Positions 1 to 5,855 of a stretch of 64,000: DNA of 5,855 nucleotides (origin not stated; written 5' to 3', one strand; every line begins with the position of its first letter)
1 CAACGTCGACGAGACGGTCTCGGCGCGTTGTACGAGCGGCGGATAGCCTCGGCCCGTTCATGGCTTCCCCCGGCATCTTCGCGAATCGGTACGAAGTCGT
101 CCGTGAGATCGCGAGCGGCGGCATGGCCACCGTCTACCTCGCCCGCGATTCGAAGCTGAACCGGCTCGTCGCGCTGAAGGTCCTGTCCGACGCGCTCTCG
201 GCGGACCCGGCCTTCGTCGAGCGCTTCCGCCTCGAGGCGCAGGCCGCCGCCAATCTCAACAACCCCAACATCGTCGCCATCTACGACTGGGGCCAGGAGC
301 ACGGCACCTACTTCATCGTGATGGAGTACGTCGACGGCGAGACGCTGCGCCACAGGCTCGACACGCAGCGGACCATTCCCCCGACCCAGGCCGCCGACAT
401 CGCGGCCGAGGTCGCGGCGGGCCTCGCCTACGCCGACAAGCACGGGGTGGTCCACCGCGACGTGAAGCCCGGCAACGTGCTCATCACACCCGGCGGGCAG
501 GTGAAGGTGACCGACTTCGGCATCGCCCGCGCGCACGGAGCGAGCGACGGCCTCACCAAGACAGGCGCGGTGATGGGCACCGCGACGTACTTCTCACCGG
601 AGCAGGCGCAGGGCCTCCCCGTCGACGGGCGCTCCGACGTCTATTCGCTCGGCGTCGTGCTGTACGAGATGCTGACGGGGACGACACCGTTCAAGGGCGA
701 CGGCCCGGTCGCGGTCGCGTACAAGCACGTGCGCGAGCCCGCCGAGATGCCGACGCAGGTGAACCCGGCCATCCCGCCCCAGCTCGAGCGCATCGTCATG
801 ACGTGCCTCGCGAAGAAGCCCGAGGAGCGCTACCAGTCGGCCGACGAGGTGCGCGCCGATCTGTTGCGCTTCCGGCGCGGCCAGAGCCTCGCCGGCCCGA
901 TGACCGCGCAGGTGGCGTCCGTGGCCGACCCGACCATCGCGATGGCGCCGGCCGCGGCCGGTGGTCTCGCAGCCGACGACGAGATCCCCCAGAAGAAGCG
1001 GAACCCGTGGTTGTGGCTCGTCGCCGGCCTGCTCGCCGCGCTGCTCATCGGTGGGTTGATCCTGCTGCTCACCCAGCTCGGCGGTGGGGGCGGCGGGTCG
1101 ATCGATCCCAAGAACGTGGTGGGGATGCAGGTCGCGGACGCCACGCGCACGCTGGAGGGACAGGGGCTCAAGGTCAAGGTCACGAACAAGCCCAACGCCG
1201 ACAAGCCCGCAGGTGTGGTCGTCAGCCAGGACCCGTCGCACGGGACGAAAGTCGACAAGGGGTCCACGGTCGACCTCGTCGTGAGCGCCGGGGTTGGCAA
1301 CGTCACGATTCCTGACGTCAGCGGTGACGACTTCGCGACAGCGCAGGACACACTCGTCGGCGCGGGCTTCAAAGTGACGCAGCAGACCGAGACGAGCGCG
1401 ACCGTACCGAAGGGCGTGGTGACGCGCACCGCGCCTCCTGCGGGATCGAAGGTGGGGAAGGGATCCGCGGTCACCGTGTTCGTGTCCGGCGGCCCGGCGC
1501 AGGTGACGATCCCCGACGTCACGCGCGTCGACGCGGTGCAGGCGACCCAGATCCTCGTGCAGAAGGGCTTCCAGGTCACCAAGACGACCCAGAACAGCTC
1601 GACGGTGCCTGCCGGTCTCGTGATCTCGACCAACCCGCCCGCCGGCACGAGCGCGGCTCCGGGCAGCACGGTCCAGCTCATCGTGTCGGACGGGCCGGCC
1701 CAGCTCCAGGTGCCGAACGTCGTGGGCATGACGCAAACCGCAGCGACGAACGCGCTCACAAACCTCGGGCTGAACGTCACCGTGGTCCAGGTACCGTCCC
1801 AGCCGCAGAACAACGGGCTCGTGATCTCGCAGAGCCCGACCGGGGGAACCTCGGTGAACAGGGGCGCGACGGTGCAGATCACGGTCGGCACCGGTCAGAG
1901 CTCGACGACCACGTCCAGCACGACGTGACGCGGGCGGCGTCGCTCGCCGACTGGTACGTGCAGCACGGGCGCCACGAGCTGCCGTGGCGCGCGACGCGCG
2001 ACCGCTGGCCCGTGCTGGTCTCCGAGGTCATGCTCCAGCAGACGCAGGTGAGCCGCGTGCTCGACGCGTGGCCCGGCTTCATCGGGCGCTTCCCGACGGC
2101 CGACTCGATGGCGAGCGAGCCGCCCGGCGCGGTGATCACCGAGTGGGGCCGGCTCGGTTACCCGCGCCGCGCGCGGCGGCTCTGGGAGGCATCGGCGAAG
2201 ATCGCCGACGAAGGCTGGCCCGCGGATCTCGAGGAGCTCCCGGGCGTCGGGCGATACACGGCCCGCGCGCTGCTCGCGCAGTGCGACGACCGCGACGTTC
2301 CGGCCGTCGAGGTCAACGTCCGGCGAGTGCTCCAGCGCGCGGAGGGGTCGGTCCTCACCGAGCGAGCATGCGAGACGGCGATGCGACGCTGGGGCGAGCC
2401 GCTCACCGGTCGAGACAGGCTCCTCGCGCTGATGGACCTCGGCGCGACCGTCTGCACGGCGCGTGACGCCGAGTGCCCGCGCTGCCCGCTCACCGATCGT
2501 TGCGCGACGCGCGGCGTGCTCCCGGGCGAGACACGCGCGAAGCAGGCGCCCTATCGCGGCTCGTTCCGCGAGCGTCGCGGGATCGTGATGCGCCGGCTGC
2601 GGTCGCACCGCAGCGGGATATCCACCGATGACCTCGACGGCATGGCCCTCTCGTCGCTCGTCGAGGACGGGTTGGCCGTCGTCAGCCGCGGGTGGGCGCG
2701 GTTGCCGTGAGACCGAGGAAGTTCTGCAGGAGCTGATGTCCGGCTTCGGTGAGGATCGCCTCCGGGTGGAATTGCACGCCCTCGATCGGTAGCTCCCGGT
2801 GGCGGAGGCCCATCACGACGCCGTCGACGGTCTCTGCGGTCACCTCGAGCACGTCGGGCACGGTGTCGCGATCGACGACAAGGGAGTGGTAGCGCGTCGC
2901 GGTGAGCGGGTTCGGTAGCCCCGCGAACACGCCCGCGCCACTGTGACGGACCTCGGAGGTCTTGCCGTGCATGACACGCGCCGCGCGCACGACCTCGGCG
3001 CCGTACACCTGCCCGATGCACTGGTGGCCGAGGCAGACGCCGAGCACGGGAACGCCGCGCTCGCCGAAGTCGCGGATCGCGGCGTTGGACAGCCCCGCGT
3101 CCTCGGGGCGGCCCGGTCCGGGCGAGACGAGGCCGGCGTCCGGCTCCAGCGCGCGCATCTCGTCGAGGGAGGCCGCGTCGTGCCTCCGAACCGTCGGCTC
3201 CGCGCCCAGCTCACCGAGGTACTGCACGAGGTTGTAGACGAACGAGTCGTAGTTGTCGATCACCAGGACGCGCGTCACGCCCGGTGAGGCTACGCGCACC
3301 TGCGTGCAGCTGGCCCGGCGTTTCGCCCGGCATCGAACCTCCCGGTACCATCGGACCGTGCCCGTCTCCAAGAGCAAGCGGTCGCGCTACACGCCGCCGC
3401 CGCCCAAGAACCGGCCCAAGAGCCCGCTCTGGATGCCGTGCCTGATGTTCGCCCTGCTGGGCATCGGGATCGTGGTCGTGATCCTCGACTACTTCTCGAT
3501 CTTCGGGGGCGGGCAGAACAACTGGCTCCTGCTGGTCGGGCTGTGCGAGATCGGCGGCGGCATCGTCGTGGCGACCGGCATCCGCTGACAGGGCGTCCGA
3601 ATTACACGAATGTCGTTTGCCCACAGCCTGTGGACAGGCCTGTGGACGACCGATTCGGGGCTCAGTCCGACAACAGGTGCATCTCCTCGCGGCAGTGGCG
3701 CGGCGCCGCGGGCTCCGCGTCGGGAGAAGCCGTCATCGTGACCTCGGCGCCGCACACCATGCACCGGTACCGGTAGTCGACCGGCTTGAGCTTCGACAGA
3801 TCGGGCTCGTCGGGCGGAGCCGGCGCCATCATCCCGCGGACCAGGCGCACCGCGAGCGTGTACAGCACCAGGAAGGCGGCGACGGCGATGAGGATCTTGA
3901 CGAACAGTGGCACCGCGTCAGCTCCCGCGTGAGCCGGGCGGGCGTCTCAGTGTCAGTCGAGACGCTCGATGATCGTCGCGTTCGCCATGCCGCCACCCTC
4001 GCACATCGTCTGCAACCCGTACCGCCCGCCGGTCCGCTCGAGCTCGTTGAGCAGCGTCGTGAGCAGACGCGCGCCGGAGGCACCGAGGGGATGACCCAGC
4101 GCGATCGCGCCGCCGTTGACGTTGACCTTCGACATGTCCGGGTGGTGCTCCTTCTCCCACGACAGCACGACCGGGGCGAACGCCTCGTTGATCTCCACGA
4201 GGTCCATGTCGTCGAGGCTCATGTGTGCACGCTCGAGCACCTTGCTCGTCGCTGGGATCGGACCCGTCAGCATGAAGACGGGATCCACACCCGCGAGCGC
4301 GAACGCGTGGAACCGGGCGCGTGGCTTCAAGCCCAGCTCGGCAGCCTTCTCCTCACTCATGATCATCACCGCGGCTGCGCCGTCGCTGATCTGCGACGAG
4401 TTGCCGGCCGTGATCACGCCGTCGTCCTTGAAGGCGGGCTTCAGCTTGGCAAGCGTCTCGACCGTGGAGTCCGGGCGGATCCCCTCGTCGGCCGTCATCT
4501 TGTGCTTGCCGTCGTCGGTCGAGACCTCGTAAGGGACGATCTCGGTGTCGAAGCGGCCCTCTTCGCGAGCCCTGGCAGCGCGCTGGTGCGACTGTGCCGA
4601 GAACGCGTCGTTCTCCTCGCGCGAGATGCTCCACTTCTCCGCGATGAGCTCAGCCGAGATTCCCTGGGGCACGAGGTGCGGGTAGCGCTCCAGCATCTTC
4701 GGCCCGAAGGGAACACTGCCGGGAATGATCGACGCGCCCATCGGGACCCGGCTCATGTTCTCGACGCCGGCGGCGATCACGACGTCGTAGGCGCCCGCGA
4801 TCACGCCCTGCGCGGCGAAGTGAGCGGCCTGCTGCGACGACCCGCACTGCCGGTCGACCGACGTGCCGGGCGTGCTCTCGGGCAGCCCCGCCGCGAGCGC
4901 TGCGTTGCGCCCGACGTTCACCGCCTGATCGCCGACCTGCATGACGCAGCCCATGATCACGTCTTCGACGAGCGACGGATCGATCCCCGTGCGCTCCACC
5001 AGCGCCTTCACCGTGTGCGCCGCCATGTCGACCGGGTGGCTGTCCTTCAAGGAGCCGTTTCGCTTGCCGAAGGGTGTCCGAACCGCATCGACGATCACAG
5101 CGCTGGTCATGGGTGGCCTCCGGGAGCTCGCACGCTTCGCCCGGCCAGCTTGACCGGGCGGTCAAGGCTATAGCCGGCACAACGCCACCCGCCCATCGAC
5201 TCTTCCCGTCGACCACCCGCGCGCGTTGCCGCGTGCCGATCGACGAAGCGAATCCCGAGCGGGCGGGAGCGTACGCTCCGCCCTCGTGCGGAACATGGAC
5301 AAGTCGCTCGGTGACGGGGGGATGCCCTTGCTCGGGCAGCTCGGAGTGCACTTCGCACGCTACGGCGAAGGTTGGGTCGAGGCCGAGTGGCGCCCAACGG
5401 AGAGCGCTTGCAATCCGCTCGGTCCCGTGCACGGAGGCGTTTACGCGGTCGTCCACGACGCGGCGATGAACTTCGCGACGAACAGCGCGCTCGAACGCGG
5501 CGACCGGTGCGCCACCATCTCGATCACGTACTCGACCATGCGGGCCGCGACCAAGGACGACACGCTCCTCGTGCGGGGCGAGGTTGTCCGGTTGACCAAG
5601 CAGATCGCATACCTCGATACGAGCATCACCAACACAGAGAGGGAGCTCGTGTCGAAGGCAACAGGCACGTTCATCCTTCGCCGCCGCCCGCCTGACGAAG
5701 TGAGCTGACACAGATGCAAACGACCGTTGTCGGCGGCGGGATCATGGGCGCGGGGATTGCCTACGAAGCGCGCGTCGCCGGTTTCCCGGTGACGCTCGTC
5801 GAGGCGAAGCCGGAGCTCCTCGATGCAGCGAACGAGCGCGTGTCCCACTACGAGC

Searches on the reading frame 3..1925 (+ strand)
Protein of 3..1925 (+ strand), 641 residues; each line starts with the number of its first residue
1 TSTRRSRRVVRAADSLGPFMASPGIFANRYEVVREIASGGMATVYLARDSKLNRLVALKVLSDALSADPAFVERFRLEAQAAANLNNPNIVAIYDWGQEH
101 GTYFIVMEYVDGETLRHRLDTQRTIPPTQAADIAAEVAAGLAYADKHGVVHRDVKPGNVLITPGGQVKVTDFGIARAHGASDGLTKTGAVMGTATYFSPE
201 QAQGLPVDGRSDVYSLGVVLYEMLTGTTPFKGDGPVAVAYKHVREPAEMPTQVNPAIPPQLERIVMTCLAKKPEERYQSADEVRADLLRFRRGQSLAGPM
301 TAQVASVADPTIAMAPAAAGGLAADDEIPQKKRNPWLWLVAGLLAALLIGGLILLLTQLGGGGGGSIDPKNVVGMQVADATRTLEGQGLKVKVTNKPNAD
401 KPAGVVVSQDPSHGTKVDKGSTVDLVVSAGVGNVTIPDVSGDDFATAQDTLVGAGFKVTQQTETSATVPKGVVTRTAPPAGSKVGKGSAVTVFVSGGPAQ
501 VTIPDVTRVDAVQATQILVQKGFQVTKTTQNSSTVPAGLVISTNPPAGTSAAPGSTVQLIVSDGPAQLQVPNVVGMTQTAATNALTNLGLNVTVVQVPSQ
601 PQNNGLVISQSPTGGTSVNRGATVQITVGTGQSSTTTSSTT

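Call 16: search_protein_families(library=pfam, proteins=[window:3-1925:+], max_evalue=0.0001)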
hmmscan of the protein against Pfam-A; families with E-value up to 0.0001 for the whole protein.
window:3-1925:+ (641 aa): 5 families
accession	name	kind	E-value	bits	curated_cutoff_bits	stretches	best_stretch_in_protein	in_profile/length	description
PF03793.24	PASTA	-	3.1e-61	203.7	23.2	4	569-629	2-63/64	PASTA domain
PF00069.31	Pkinase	-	4.4e-52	177.5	31.7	1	30-279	1-254/263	Protein kinase domain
PF07714.23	PK_Tyr_Ser-Thr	-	1.1e-39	136.7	23.1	1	32-278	3-250/258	Protein tyrosine and serine/threonine kinase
PF01636.29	APH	-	2.6e-09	37.6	23.2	0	33-139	2-102/239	Phosphotransferase enzyme family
PF03109.22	ABC1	-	1.6e-07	31.2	22.9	1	101-177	141-216/244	ABC1 atypical kinase-like domain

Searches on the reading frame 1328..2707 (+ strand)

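Call 20: search_protein_families(library=pfam, proteins=[window:1328-2707:+], max_evalue=0.0001)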
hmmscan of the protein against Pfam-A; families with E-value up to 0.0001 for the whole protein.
window:1328-2707:+ (460 aa): 1 family
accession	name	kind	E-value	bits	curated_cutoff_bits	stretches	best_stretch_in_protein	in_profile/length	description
PF00730.31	HhH-GPD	-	2e-11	44.6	26.2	1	231-350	1-100/108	HhH-GPD superfamily base excision DNA repair protein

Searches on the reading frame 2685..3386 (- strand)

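Call 16: search_protein_families(library=pfam, proteins=[window:2685-3386:-], max_evalue=0.0001)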
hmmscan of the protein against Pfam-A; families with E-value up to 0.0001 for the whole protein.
window:2685-3386:- (234 aa): 2 families
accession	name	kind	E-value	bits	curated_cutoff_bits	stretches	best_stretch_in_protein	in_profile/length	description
PF00117.34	GATase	-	1.3e-59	201.5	22.8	1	41-224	1-187/190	Glutamine amidotransferase class-I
PF07722.19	Peptidase_C26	-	4.5e-09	36.8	20.5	1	102-209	96-219/219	Peptidase C26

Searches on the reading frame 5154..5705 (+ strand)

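Call 16: search_protein_families(library=pfam, proteins=[window:5154-5705:+], max_evalue=0.0001)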
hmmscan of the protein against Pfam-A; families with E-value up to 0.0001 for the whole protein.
window:5154-5705:+ (184 aa): 1 family
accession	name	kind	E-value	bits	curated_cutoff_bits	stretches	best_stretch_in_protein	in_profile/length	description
PF03061.28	4HBT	-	1.2e-08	35.6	20.6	1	90-166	2-78/79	Thioesterase superfamily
